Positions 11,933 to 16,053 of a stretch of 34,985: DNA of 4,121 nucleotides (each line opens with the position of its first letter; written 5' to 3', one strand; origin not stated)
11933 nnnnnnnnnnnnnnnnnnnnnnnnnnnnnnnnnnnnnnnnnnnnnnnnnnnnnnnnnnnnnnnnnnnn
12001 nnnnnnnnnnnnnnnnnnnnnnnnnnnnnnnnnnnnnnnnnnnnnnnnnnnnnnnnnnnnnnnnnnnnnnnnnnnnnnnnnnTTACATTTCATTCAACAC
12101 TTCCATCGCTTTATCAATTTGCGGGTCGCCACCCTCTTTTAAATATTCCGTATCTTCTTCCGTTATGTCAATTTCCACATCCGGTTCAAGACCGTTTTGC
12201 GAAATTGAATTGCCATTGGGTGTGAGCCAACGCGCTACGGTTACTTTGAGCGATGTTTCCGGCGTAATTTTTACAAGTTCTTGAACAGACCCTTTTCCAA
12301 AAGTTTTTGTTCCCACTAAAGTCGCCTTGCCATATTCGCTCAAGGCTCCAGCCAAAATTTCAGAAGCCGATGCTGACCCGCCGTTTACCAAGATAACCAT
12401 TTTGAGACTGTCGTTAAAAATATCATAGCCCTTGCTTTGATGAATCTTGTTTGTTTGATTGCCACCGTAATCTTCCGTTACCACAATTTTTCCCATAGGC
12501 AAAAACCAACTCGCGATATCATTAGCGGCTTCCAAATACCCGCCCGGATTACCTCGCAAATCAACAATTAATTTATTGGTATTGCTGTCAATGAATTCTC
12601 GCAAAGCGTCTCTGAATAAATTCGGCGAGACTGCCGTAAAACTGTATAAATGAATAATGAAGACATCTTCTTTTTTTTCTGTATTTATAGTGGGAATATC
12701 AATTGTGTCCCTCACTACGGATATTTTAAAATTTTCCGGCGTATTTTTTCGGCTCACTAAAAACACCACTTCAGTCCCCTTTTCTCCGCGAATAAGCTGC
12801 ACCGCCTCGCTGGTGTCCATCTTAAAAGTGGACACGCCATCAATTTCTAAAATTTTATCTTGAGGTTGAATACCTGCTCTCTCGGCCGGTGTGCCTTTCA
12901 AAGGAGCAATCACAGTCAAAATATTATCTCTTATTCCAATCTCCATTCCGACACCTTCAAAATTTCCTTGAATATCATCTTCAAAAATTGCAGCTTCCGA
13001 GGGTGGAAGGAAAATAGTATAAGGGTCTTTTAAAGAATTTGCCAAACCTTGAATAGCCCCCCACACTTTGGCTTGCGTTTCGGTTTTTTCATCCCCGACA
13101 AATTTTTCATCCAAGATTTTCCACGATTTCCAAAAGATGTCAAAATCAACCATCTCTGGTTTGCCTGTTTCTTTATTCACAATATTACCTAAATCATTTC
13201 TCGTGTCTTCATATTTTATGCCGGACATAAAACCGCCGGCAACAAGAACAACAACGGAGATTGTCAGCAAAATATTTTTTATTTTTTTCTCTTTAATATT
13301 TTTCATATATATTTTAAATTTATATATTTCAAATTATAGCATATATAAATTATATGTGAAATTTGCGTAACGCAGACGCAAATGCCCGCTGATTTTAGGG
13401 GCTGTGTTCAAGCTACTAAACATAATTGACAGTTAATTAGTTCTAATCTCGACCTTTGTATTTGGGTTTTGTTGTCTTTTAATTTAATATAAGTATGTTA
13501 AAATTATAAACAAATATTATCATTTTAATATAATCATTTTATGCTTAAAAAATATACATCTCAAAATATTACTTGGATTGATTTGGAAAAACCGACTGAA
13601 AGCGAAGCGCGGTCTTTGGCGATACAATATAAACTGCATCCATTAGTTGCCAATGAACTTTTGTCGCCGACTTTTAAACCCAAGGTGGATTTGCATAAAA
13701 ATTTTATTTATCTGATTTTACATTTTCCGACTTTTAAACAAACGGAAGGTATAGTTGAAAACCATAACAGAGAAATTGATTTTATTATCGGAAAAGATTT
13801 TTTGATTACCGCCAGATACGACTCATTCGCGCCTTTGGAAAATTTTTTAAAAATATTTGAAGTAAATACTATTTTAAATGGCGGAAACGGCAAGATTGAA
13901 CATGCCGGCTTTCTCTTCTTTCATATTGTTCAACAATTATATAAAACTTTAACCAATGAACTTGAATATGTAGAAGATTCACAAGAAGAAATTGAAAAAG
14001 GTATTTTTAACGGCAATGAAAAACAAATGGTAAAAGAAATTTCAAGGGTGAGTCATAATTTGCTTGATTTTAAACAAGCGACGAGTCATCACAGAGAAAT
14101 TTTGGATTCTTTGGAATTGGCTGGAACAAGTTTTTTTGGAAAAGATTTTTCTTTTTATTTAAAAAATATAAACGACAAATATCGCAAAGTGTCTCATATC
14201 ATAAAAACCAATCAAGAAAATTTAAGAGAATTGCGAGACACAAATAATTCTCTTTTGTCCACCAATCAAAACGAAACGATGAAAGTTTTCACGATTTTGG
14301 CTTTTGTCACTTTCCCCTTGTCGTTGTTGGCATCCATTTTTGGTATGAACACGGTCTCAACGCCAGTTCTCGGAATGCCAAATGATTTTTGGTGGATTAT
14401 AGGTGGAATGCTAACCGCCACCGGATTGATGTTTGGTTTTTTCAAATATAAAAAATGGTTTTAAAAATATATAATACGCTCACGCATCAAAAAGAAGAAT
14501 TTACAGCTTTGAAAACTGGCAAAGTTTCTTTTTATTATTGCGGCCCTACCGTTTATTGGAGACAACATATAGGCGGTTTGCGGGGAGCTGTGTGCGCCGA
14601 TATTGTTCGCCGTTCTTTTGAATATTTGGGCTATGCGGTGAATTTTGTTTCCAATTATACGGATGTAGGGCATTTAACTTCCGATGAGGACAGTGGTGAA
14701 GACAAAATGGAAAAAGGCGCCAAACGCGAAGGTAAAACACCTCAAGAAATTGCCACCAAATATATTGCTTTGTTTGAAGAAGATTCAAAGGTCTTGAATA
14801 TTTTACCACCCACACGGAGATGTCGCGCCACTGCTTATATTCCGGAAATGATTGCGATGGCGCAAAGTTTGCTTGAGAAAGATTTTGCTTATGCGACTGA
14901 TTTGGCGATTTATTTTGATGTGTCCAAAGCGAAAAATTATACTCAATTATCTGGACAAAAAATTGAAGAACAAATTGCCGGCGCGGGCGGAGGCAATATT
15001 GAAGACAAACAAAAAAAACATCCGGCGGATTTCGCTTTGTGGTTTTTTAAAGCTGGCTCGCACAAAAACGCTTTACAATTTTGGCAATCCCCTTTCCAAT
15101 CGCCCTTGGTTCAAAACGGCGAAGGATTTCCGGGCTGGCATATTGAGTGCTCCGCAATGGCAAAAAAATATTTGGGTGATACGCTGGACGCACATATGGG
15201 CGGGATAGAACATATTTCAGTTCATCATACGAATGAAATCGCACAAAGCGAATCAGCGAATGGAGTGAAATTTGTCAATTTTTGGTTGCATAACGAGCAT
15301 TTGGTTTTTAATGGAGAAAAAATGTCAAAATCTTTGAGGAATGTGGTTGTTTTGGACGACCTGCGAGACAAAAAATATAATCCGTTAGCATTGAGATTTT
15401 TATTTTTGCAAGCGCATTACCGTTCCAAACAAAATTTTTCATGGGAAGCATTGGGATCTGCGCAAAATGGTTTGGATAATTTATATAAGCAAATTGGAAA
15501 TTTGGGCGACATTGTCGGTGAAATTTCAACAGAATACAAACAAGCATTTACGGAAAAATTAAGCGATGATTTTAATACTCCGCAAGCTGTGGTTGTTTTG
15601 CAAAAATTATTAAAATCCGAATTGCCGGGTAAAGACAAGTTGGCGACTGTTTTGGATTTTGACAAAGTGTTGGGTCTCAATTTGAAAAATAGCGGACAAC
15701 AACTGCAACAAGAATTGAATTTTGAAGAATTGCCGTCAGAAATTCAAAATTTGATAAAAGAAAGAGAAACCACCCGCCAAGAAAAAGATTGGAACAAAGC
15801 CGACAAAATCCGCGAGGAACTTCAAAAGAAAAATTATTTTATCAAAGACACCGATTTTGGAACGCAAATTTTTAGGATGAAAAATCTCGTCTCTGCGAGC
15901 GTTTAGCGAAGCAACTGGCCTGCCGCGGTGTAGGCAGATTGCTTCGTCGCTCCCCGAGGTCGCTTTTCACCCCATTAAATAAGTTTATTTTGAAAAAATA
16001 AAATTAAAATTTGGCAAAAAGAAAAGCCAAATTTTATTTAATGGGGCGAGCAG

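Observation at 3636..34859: Two diverged, fully syntenic copies of an 8-kb ftsW-murG-gltX-M23-...-rpmA-rplI block in one window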

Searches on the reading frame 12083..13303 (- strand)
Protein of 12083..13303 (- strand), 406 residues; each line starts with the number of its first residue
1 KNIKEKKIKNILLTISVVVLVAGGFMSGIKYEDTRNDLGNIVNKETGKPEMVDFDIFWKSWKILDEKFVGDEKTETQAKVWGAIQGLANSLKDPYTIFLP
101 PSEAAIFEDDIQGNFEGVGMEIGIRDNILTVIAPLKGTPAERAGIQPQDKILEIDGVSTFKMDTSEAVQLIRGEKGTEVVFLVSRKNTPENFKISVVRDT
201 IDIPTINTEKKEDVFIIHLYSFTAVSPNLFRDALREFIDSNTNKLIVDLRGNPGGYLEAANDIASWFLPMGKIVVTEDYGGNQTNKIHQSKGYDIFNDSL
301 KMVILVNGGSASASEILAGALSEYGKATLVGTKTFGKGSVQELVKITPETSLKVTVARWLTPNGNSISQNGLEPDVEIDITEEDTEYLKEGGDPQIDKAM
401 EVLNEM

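Call 41: find_homologous_proteins(query=window:12083-13303:-, max_evalue=1e-80)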
Query window:12083-13303:- (406 aa): 7841 proteins with E <= 1e-80 among 8000 candidates; the best 120 are listed.
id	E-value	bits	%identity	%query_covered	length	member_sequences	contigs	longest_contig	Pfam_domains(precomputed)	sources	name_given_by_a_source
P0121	8.4e-264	892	100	100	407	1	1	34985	PF17820.8,PF03572.24,PF00595.30,PF13180.13,PF22694.2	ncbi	ncbi:MAG: S41 family peptidase [Patescibacteria group bacterium]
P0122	3.1e-190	650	74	99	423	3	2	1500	PF17820.8,PF03572.24,PF00595.30,PF13180.13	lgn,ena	-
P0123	2.9e-187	640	72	97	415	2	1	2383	PF17820.8,PF03572.24,PF00595.30,PF13180.13,PF22694.2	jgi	-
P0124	8.8e-187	639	72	99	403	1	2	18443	PF17820.8,PF03572.24,PF00595.30,PF13180.13,PF22694.2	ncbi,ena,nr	ncbi:MAG: S41 family peptidase [Candidatus Pacebacteria bacterium]|nr:S41 family peptidase [Candidat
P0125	3.4e-183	627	72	94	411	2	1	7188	PF17820.8,PF03572.24,PF00595.30,PF13180.13,PF22694.2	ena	-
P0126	8.1e-183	626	72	94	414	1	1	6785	PF17820.8,PF03572.24,PF00595.30,PF13180.13,PF22694.2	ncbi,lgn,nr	ncbi:S41 family peptidase [Patescibacteria group bacterium]|nr:S41 family peptidase [Patescibacteria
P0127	9.4e-183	626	72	95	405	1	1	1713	PF17820.8,PF03572.24,PF00595.30,PF13180.13,PF22694.2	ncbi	-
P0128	4.9e-182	623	69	99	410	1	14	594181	PF17820.8,PF03572.24,PF00595.30,PF13180.13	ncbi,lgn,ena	-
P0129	2.5e-181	621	71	98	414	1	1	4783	PF17820.8,PF03572.24,PF00595.30,PF13180.13,PF22694.2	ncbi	-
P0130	4.9e-181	620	71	94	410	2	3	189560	PF17820.8,PF03572.24,PF00595.30,PF13180.13,PF22694.2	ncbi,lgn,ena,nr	ncbi:MAG: S41 family peptidase [Candidatus Pacebacteria bacterium]|nr:S41 family peptidase [Candidat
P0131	6.9e-178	610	69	98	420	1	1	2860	PF17820.8,PF03572.24,PF00595.30,PF13180.13,PF22694.2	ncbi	-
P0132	9.9e-178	609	70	98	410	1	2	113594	PF17820.8,PF03572.24,PF00595.30,PF13180.13,PF22694.2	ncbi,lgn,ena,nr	ncbi:MAG: S41 family peptidase [Candidatus Pacebacteria bacterium]|nr:S41 family peptidase [Candidat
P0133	1.6e-177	608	69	97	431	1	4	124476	PF17820.8,PF03572.24,PF00595.30,PF13180.13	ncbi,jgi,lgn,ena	-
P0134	2.5e-177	608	69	96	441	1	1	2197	PF17820.8,PF03572.24,PF00595.30,PF13180.13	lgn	-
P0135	3.5e-177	607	68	100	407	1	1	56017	PF17820.8,PF03572.24,PF00595.30,PF13180.13,PF22694.2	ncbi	ncbi:MAG: S41 family peptidase [Patescibacteria group bacterium]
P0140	9.8e-175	599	68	98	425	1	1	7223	PF17820.8,PF03572.24,PF00595.30,PF13180.13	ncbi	-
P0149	1.0e-170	586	68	96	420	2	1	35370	PF17820.8,PF03572.24,PF00595.30,PF13180.13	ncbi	-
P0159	9.0e-158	543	63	98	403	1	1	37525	PF17820.8,PF03572.24,PF00595.30,PF13180.13,PF22694.2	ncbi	-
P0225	2.5e-144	499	61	95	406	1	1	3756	PF17820.8,PF03572.24,PF00595.30,PF13180.13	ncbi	ncbi:MAG: S41 family peptidase, partial [Patescibacteria group bacterium]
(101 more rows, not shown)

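Call 42: list_cluster_members(proteins=[P0121, P0135, P0127, P0129, P0131, P0140, P0149, P0159, P0225, P0124])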
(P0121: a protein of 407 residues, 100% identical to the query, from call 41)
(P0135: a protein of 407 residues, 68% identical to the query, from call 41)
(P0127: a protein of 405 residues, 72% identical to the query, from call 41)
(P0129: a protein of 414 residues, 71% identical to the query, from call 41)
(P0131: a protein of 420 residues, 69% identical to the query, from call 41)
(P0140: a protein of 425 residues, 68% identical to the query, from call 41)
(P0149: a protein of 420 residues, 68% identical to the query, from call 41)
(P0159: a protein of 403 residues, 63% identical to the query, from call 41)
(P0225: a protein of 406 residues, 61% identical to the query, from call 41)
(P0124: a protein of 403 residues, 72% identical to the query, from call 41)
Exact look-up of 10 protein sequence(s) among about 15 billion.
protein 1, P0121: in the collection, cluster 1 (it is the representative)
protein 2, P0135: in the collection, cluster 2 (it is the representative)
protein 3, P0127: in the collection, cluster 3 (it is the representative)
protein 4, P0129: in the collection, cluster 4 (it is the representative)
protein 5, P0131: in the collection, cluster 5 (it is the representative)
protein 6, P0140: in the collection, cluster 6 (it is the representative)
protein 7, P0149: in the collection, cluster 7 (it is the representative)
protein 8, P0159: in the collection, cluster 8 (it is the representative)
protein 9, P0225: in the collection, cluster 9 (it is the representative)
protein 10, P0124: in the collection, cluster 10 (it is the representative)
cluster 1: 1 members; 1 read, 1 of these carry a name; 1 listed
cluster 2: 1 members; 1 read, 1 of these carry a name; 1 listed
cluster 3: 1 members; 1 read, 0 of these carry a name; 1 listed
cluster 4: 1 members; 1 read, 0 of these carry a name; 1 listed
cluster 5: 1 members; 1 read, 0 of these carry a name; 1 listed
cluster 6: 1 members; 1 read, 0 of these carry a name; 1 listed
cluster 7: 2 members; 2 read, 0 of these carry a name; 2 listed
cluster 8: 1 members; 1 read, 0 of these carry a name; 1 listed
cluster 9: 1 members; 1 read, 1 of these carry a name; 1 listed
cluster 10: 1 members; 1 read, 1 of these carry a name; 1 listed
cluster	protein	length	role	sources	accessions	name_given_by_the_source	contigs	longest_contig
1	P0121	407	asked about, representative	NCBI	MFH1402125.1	MAG: S41 family peptidase [Patescibacteria group bacterium]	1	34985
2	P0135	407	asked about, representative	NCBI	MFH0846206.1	MAG: S41 family peptidase [Patescibacteria group bacterium]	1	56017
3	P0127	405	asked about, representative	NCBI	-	-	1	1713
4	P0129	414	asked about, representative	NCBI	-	-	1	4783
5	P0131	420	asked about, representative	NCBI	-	-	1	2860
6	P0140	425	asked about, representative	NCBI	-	-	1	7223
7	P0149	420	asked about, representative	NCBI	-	-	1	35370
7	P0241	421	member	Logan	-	-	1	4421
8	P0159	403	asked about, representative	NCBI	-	-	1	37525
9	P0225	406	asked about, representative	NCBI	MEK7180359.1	MAG: S41 family peptidase, partial [Patescibacteria group bacterium]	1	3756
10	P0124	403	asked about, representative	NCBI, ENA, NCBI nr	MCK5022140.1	MAG: S41 family peptidase [Candidatus Pacebacteria bacterium] | S41 family peptidase [Candidatus Paceibacterota bacterium]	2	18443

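Call 43: find_encoding_contigs(protein=P0135, flank=10000, max_places=4)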
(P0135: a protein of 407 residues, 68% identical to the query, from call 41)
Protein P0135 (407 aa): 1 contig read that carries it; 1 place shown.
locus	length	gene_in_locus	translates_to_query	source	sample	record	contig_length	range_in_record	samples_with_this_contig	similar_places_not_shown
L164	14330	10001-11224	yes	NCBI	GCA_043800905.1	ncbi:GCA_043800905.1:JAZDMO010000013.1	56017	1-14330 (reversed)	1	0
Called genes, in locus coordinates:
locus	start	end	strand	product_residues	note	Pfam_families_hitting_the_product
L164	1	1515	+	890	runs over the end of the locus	PF02861:Clp_N, PF23569:NBD_SMAX1, PF00004:AAA, PF17871:AAA_lid_9, PF00004:AAA, PF07724:AAA_2, PF07728:AAA_5, PF10431:ClpB_D2-small, +6 more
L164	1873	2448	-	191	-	-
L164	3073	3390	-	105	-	-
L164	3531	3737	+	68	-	-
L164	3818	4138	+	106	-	PF00829:Ribosomal_L21p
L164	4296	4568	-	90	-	-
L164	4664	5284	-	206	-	PF21176:RecR_HhH (weak), PF01751:Toprim, PF13662:Toprim_4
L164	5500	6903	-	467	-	PF00772:DnaB, PF13481:AAA_25, PF03796:DnaB_C, PF06745:ATPase (weak)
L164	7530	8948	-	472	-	PF01406:tRNA-synt_1e, PF01921:tRNA-synt_1f (faint), PF09334:tRNA-synt_1g, PF23493:CysS_C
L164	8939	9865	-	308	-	PF01544:CorA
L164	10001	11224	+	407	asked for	PF22694:CtpB_N-like (weak), PF00595:PDZ, PF13180:PDZ_2, PF17820:PDZ_6, PF03572:Peptidase_S41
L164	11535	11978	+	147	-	PF01281:Ribosomal_L9_N, PF03948:Ribosomal_L9_C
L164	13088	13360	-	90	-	PF01016:Ribosomal_L27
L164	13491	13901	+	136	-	-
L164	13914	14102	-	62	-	-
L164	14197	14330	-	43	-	?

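Call 54: find_encoding_contigs(protein=P0130, flank=10000, max_places=3)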
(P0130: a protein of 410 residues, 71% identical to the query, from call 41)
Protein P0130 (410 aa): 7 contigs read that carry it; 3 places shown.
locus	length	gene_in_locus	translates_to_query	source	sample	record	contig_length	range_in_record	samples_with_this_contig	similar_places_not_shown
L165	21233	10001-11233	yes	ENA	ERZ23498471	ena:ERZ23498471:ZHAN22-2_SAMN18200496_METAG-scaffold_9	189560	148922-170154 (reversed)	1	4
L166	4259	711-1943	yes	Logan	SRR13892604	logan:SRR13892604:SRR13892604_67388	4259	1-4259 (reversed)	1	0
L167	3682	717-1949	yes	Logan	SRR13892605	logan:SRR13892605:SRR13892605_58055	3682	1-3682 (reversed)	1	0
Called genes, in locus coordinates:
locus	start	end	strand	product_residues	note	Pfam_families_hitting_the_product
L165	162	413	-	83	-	-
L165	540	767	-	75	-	-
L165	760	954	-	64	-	-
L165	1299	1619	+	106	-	PF00829:Ribosomal_L21p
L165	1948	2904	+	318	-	-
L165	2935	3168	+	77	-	-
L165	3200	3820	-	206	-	PF21176:RecR_HhH, PF01751:Toprim, PF13662:Toprim_4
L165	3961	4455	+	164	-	-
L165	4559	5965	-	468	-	PF00772:DnaB, PF13481:AAA_25, PF03796:DnaB_C, PF06745:ATPase (weak)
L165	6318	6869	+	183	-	-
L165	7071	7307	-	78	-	-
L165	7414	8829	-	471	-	PF01406:tRNA-synt_1e, PF01921:tRNA-synt_1f (faint), PF09334:tRNA-synt_1g, PF23493:CysS_C (weak)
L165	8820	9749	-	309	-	PF01544:CorA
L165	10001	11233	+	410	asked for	PF22694:CtpB_N-like (weak), PF00595:PDZ, PF13180:PDZ_2, PF17820:PDZ_6, PF03572:Peptidase_S41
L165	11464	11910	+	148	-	PF01281:Ribosomal_L9_N, PF03948:Ribosomal_L9_C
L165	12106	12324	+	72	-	-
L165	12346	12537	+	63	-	-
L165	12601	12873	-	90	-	PF01016:Ribosomal_L27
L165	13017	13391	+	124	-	-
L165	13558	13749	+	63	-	PF04024:PspC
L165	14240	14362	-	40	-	-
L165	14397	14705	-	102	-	-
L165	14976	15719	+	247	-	PF00565:SNase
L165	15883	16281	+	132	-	-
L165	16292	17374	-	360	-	PF03235:GmrSD_N, PF01844:HNH, PF14279:HNH_5 (weak)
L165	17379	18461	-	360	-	PF13651:EcoRI_methylase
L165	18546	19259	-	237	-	-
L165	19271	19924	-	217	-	-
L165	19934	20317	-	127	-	-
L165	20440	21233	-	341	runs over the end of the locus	PF01972:SDH_protease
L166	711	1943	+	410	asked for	PF22694:CtpB_N-like (weak), PF00595:PDZ, PF13180:PDZ_2, PF17820:PDZ_6, PF03572:Peptidase_S41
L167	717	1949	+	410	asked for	PF22694:CtpB_N-like (weak), PF00595:PDZ, PF13180:PDZ_2, PF17820:PDZ_6, PF03572:Peptidase_S41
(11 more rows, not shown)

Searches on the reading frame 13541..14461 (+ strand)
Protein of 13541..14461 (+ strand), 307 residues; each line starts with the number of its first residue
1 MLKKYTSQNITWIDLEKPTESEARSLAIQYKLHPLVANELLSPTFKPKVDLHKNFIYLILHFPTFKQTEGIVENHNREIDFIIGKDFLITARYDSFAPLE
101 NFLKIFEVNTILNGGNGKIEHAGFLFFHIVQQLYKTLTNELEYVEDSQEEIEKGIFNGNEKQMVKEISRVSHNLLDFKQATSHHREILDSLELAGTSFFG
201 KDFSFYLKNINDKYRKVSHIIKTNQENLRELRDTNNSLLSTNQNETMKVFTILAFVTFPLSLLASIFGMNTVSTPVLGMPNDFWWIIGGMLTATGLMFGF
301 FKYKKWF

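Call 46: search_protein_families(library=pfam, proteins=[window:13541-14461:+], max_evalue=0.01)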
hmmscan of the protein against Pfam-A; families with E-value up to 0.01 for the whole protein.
window:13541-14461:+ (307 aa): 2 families
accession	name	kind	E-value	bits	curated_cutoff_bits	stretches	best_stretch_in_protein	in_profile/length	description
PF01544.23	CorA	-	1.7e-56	192.1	27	1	8-302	2-291/292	CorA-like Mg2+ transporter protein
PF20990.2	DUF2207_C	-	0.0014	18.8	33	1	176-297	66-180/247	Predicted membrane protein (DUF2207) C-terminal domain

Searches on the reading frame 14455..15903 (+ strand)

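Call 46: search_protein_families(library=pfam, proteins=[window:14455-15903:+], max_evalue=0.01)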
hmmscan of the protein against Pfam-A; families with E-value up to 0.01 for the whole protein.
window:14455-15903:+ (483 aa): 6 families
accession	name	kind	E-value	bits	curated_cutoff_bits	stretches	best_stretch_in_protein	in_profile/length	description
PF01406.26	tRNA-synt_1e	-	1.7e-87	294.1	27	1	16-337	2-300/301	tRNA synthetases class I (C) catalytic domain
PF09334.17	tRNA-synt_1g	-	2.6e-13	50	20.1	2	254-350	292-386/391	tRNA synthetases class I (M)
PF23493.1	CysS_C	-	2.1e-08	34.5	23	1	425-468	3-46/51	Cysteinyl-tRNA ligase anticodon binding domain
PF09190.17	DALR_2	-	1.4e-05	25.9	22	1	364-387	1-24/57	DALR domain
PF00750.26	tRNA-synt_1d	-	0.0026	17.2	23.3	1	7-68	4-66/349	tRNA synthetases class I (R), catalytic domain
PF01921.24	tRNA-synt_1f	-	0.0042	16.5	27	0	30-71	29-70/360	tRNA synthetases class I (K)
